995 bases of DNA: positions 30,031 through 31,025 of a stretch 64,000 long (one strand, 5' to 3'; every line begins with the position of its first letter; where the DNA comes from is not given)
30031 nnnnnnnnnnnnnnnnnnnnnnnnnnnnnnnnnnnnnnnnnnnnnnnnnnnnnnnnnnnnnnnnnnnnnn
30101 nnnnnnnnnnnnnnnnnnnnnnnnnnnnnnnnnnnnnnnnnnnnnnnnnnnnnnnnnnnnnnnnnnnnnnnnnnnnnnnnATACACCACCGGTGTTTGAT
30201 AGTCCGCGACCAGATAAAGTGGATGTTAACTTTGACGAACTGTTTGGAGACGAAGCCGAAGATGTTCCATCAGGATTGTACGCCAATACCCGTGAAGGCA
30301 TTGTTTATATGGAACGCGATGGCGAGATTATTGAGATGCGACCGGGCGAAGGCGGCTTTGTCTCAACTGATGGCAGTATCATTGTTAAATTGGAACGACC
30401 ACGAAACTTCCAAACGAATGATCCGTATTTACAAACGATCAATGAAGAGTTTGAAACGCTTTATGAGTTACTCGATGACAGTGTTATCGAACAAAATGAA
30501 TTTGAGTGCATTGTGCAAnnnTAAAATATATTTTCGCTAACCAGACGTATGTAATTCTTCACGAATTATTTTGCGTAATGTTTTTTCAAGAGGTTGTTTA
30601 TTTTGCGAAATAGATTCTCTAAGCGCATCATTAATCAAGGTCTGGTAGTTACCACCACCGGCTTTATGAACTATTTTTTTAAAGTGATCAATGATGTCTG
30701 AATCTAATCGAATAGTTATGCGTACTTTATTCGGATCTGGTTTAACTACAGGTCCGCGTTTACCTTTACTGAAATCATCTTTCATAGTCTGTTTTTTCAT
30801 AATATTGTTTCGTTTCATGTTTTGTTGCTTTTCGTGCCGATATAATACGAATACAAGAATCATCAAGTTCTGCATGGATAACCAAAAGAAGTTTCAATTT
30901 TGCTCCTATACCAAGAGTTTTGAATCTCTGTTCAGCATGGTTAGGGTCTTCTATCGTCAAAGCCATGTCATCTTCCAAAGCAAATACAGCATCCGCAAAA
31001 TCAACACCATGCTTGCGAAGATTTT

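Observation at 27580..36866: Two-partner secretion locus with a double-FecR protein and a BrnT/BrnA toxin-antitoxin pair nested between tpsB-fecR and tpsA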

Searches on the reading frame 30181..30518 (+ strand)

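Call 35: search_protein_families(library=pfam, proteins=[window:30181-30518:+], max_evalue=10)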
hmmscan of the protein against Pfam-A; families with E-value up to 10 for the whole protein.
window:30181-30518:+ (112 aa): 3 families
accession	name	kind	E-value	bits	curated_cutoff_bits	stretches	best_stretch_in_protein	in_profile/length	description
PF20985.2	Legum_prodom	-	0.057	14.2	25.2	1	56-104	30-78/97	Legumain, prodomain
PF06734.18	UL97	-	0.064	13.5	25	1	3-74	33-115/187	UL97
PF15628.11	RRM_DME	-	0.16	12.6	34.6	1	72-102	29-59/102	RRM in Demeter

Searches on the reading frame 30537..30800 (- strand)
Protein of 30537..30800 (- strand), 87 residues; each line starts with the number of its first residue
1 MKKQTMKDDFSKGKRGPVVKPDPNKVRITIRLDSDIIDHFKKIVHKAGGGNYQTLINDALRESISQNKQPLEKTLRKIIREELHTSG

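Call 8: search_protein_families(library=ncbifam, proteins=[window:30537-30800:-], max_evalue=0.01)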
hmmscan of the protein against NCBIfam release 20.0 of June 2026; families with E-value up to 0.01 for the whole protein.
window:30537-30800:- (87 aa): 3 families
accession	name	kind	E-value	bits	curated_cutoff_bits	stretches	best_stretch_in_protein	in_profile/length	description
NF002815.0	PRK02967.1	equivalog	0.00026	21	83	1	27-70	3-46/139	nickel-responsive transcriptional regulator NikR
TIGR02793.1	nikR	equivalog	0.0025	18.1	175.45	1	27-69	2-44/129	nickel-responsive transcriptional regulator NikR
NF003381.0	PRK04460.1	equivalog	0.009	16.1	105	0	26-69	5-48/139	nickel-responsive transcriptional regulator NikR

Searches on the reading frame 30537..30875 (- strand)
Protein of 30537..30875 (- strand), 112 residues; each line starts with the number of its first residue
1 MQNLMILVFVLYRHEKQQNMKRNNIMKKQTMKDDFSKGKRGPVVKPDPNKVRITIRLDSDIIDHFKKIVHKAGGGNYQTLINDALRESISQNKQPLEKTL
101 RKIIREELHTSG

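Call 3: search_protein_families(library=pfam, proteins=[window:30537-30875:-], max_evalue=0.01)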
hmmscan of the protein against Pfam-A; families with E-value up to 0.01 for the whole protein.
window:30537-30875:- (112 aa): 2 families
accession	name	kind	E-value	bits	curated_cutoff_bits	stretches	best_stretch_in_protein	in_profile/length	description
PF14384.12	BrnA_antitoxin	-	2e-12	47.8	26.1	1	17-87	8-66/68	BrnA antitoxin of type II toxin-antitoxin system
PF12441.14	CopG_antitoxin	-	0.0077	17.4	28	1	47-87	39-78/79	CopG antitoxin of type II toxin-antitoxin system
